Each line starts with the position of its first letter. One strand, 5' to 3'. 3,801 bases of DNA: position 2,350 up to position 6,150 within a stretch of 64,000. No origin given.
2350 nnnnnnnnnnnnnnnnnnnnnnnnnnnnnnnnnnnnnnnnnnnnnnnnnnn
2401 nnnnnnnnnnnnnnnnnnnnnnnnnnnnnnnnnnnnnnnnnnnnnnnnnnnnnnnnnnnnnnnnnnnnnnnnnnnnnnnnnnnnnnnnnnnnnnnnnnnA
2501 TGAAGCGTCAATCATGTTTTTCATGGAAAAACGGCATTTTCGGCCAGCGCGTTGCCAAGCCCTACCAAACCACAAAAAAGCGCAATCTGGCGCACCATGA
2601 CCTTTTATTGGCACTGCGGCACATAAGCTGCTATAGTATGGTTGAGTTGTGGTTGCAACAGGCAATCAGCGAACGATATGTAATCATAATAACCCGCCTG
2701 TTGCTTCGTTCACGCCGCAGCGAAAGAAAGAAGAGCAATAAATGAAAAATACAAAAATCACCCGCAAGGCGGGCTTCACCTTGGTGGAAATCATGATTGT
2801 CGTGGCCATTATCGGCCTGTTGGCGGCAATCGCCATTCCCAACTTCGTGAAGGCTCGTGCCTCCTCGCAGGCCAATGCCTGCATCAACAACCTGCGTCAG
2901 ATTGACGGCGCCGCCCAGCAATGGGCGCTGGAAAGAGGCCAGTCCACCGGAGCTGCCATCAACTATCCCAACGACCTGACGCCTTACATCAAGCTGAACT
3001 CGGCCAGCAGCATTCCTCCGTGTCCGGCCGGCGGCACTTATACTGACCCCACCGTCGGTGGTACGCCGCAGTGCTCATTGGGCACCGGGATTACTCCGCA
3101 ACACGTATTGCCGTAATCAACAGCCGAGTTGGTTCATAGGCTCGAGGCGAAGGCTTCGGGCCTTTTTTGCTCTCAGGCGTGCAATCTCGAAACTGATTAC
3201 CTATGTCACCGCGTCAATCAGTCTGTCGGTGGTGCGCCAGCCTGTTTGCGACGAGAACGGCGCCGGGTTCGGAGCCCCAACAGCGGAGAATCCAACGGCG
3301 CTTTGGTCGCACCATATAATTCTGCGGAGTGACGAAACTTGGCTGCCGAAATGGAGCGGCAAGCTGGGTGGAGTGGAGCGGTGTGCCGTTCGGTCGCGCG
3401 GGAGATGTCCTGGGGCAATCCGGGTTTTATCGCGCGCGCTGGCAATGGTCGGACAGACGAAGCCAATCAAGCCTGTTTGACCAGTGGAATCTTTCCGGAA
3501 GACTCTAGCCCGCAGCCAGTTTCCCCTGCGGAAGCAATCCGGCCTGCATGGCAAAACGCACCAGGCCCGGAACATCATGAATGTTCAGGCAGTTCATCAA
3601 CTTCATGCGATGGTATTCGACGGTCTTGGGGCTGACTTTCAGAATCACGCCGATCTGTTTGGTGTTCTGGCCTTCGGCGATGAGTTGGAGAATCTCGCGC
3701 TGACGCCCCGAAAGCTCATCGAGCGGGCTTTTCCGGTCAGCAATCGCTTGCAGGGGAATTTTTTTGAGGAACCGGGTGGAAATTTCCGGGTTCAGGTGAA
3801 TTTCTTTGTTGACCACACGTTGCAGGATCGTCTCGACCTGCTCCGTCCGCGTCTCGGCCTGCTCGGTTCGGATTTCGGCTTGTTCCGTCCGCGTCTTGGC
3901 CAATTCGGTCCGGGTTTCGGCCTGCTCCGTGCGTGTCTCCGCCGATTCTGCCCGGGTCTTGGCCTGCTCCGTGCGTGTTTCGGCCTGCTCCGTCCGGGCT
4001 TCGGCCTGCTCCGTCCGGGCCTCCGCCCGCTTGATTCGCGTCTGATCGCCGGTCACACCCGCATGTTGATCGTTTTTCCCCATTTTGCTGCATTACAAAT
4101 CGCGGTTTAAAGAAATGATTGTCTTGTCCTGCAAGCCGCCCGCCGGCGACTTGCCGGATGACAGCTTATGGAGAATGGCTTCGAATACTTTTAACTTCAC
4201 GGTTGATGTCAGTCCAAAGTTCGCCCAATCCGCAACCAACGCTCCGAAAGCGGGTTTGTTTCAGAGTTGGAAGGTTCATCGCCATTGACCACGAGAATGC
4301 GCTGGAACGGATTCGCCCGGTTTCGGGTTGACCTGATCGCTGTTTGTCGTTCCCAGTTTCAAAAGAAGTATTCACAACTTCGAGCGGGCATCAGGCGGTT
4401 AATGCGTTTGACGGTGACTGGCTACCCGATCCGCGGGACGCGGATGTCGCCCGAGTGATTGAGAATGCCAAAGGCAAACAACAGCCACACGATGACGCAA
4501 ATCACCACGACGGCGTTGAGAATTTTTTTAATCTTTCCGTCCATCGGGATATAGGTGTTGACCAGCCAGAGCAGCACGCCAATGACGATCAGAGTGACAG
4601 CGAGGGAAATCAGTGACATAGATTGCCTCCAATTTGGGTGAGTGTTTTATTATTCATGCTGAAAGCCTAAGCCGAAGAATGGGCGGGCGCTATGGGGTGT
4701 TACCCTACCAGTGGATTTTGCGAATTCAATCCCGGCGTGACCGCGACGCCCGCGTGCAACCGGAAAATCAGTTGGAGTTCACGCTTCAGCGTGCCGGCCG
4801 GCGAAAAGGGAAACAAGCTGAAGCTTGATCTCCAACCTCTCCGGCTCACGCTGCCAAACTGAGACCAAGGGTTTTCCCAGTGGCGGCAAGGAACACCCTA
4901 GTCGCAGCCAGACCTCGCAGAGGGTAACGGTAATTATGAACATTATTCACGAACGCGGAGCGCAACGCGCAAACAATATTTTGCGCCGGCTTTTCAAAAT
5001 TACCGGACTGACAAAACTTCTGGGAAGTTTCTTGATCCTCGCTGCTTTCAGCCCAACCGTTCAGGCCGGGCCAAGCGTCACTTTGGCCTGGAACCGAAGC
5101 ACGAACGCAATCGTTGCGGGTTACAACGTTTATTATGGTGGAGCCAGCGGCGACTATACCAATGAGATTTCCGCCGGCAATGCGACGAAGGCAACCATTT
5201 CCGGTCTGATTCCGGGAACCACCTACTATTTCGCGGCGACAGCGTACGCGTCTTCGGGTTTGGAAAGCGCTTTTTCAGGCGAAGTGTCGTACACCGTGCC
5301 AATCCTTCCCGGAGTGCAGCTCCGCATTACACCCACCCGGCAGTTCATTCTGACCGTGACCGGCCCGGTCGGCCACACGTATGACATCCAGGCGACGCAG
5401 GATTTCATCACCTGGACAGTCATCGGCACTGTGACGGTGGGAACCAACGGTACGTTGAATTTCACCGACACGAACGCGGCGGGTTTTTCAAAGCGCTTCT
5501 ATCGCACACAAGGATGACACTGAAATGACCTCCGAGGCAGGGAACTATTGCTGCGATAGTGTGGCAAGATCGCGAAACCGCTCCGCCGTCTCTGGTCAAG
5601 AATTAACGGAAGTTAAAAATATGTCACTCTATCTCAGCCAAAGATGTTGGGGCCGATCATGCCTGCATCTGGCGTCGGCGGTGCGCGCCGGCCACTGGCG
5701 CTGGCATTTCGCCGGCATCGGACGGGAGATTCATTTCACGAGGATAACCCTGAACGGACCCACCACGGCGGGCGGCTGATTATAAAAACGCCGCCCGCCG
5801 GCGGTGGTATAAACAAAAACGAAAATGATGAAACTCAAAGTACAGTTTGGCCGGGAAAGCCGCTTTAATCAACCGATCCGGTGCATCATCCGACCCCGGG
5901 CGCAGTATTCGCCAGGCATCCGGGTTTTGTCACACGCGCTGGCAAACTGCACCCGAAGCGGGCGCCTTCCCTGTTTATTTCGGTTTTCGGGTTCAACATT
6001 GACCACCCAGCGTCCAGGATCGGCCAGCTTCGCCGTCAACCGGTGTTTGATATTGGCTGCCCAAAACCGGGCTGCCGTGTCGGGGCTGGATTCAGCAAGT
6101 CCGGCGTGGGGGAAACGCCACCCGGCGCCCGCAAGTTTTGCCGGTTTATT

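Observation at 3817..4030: A LuxR-type HTH protein whose N-terminus is a 21-bp tandem-repeat-encoded heptad array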

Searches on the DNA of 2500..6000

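Call 49: search_rna_families(source=window, start=2500, end=6000, threshold=evalue, max_evalue=1)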
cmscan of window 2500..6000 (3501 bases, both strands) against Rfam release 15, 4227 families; matches with E-value up to 1: 0.
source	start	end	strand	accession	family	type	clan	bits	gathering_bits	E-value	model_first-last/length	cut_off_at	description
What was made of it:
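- Tried and rejected: Rfam finds nothing in 2500-6000 (call 49).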
